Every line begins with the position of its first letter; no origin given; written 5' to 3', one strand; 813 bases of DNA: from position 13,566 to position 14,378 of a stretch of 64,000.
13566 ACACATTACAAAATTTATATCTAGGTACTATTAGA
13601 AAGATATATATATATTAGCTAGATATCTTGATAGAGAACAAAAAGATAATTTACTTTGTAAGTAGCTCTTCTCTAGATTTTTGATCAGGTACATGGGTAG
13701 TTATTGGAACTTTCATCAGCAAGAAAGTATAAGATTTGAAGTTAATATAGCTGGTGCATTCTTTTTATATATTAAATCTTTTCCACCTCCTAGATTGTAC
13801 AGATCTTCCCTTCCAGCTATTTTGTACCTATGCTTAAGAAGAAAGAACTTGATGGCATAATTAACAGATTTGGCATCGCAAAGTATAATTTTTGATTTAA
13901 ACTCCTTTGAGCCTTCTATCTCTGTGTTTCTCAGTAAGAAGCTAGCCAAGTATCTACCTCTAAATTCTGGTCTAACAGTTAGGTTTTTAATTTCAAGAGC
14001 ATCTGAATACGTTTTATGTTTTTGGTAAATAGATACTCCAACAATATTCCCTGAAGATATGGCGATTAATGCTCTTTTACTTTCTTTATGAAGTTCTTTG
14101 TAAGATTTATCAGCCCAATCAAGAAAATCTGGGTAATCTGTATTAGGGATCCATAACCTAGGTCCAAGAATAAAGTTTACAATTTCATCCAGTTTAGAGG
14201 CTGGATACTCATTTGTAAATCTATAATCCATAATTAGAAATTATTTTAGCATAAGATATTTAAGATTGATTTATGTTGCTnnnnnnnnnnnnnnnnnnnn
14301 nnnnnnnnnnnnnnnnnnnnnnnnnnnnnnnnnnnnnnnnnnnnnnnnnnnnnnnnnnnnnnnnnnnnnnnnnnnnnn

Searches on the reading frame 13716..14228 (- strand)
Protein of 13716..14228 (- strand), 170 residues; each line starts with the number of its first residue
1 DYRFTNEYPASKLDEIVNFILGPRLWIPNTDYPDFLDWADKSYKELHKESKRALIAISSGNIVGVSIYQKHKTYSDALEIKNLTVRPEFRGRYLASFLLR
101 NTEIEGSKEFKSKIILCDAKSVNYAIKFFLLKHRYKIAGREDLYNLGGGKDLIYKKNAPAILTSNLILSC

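Call 73: search_protein_families(library=pfam, proteins=[window:13716-14228:-], max_evalue=0.01)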
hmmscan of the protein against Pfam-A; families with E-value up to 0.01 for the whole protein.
window:13716-14228:- (170 aa): 3 families
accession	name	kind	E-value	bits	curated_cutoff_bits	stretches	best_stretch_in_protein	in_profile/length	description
PF00583.31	Acetyltransf_1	-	5.1e-06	27.2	20.7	1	35-129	24-111/116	Acetyltransferase (GNAT) family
PF13508.13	Acetyltransf_7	-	0.00011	22.9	27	1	52-128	4-76/84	Acetyltransferase (GNAT) domain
PF13673.13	Acetyltransf_10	-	0.002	18.6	23.6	1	41-129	21-102/128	Acetyltransferase (GNAT) domain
